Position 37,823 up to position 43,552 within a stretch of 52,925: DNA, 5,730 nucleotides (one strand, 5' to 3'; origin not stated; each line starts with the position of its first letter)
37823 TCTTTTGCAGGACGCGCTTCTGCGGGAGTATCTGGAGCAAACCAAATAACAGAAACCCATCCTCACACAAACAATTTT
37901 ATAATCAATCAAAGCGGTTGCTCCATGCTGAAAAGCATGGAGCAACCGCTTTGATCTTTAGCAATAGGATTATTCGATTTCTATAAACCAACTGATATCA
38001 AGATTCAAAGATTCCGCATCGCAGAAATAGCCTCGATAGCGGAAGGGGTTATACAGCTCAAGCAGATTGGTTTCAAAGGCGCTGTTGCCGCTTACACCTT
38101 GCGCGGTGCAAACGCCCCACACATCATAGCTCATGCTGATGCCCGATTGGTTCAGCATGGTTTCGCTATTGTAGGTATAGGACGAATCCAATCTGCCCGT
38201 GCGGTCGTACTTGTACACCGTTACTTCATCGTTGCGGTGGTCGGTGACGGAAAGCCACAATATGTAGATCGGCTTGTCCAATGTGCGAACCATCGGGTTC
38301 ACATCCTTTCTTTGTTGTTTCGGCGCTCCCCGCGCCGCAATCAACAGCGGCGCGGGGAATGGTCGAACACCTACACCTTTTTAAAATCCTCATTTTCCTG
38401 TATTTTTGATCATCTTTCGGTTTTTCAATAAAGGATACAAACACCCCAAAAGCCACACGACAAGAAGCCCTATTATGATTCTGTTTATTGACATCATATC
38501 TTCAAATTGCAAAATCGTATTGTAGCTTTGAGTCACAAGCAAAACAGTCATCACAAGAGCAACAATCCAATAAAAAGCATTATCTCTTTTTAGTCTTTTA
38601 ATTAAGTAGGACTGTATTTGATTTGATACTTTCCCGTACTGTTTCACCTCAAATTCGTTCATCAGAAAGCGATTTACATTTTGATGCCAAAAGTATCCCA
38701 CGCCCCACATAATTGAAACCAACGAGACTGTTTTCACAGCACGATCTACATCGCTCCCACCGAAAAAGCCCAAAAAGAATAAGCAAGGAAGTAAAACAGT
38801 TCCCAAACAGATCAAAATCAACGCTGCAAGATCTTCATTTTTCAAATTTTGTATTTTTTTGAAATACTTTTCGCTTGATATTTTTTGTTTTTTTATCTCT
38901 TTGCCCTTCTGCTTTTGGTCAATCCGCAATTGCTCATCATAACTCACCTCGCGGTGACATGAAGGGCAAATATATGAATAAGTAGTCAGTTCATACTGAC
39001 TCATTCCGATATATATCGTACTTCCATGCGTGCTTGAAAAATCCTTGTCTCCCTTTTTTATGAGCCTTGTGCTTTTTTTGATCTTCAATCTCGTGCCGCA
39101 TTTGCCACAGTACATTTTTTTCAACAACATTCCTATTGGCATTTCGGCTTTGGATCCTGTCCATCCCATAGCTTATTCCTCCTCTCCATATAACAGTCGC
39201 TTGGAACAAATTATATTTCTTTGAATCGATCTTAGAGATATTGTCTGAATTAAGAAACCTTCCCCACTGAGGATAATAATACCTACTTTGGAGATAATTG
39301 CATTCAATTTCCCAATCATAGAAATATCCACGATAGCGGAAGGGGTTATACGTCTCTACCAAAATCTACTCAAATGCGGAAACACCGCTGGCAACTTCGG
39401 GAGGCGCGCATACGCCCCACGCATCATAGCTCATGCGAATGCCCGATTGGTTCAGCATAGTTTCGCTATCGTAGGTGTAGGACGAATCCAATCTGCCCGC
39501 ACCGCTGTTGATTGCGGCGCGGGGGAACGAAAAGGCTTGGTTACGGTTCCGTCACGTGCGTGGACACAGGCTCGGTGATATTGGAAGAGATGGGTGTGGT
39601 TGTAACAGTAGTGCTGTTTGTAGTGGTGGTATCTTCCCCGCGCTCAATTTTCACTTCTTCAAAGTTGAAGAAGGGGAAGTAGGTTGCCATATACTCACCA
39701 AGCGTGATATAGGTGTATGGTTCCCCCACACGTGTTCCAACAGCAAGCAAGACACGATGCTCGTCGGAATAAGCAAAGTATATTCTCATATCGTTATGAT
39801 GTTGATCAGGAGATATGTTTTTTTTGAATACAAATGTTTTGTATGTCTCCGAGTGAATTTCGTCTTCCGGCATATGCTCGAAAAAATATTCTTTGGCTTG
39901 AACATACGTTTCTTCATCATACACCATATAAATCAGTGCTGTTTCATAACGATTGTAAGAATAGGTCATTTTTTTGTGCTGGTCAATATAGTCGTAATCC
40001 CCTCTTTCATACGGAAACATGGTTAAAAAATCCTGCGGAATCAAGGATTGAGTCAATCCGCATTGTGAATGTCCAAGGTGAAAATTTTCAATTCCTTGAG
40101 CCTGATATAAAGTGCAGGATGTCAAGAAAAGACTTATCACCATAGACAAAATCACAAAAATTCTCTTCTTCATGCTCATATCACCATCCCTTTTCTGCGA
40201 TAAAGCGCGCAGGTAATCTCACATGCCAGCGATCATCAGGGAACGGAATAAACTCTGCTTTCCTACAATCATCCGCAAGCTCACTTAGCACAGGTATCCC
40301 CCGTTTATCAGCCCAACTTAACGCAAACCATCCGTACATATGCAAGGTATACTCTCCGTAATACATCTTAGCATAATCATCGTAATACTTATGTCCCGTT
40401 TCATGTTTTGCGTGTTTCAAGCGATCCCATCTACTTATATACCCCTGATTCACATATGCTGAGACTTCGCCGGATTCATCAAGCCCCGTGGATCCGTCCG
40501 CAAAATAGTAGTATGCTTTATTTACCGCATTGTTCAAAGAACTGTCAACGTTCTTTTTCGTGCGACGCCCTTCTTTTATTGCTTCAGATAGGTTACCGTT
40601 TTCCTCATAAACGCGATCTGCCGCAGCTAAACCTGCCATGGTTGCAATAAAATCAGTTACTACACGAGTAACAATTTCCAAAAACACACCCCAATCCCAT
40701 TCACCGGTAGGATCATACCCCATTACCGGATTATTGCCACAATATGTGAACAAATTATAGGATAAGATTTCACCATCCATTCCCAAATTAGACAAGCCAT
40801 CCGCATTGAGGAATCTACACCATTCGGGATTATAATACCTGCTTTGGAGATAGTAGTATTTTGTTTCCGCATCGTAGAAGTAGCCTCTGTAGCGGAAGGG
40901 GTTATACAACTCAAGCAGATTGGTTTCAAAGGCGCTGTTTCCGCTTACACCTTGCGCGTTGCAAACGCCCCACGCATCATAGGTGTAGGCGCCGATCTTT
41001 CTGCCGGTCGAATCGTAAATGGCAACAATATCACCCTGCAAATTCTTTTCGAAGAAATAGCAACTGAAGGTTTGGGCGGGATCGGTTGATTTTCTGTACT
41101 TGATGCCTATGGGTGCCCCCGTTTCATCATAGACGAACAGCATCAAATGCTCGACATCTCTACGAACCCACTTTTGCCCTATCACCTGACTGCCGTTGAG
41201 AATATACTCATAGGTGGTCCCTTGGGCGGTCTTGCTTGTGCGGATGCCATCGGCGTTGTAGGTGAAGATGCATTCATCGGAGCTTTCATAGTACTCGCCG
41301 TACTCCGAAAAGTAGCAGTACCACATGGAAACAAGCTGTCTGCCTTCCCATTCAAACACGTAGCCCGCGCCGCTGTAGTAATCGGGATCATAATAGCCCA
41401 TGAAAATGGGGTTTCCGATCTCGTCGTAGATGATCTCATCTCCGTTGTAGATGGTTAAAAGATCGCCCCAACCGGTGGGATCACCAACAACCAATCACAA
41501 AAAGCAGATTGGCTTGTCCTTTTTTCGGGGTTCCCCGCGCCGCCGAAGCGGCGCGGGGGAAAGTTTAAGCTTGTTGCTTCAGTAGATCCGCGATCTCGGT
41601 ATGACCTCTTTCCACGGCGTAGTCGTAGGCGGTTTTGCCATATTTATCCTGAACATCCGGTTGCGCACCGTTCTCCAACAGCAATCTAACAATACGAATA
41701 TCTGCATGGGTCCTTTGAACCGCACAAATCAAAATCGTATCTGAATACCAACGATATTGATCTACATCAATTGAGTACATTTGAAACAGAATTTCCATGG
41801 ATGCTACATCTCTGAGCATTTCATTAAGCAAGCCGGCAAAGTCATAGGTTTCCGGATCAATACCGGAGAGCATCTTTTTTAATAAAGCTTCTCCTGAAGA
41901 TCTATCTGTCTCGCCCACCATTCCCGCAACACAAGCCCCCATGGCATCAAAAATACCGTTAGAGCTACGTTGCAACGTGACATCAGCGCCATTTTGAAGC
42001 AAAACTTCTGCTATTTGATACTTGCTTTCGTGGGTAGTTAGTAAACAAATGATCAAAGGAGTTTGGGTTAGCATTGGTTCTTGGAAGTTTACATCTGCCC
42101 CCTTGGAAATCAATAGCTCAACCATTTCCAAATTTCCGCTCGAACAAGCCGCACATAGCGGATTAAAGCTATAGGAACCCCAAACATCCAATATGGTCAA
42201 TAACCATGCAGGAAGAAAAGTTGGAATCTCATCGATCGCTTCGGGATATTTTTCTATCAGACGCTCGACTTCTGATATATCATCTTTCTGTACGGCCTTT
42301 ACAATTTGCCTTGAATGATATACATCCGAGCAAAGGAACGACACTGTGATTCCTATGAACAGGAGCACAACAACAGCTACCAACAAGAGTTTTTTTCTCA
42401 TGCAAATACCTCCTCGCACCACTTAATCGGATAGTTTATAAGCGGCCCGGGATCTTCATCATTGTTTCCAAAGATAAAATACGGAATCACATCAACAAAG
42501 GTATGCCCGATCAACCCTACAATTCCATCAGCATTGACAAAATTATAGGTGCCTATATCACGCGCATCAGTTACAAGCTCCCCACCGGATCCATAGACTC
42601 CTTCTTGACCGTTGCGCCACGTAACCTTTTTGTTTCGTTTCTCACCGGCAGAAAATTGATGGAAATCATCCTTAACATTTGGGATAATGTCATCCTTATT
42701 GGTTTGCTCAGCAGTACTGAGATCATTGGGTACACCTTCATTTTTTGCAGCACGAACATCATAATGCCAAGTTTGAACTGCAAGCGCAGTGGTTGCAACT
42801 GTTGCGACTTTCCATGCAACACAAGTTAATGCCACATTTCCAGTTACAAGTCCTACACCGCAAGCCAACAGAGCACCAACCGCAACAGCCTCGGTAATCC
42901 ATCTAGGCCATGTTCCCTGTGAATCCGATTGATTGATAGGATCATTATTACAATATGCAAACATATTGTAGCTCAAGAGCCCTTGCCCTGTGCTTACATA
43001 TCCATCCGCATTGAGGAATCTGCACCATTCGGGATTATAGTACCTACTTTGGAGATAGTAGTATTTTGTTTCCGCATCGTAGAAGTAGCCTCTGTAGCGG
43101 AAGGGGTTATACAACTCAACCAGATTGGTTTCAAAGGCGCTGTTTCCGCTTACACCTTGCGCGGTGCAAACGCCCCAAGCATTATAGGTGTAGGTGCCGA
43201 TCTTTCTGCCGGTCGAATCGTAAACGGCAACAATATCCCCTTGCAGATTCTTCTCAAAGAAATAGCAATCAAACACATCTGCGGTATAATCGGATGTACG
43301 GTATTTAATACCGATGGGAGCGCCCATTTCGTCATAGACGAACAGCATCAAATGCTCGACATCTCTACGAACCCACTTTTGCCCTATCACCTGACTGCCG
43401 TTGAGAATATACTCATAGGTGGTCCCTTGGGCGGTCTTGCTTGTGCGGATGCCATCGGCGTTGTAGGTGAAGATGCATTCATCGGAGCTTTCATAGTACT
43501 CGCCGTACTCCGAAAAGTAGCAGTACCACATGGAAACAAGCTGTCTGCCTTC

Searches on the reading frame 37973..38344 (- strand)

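Call 10: search_protein_families(library=pfam, proteins=[window:37973-38344:-], max_evalue=0.1)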
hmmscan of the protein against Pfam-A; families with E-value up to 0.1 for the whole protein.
window:37973-38344:- (124 aa): 1 family
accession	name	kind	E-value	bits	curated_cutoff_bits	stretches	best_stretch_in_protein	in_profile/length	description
PF05593.20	RHS_repeat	-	0.041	14.8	22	1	32-58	9-33/38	RHS Repeat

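Call 11: search_protein_families(library=ncbifam, proteins=[window:37973-38344:-], max_evalue=0.1)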
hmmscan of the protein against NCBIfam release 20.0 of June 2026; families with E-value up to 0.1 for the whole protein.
window:37973-38344:- (124 aa): 0 families

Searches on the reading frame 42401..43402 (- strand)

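Call 10: search_protein_families(library=pfam, proteins=[window:42401-43402:-], max_evalue=0.1)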
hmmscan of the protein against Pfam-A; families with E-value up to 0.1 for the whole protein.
window:42401-43402:- (334 aa): 1 family
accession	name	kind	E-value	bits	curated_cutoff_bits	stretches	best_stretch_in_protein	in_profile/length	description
PF06645.18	SPC12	-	0.012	16.2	23.6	1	162-213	6-57/71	Microsomal signal peptidase 12 kDa subunit (SPC12)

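Call 11: search_protein_families(library=ncbifam, proteins=[window:42401-43402:-], max_evalue=0.1)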
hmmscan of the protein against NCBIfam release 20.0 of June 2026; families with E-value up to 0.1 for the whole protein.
window:42401-43402:- (334 aa): 2 families
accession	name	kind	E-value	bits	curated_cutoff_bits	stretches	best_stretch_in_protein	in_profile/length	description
TIGR03696.1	Rhs_assc_core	domain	5.7e-17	62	32.5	1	73-163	1-75/76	RHS repeat-associated core domain-containing protein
NF041261.1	RHS_core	equivalog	0.001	16.9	2000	1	86-163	1188-1260/1261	RHS element core protein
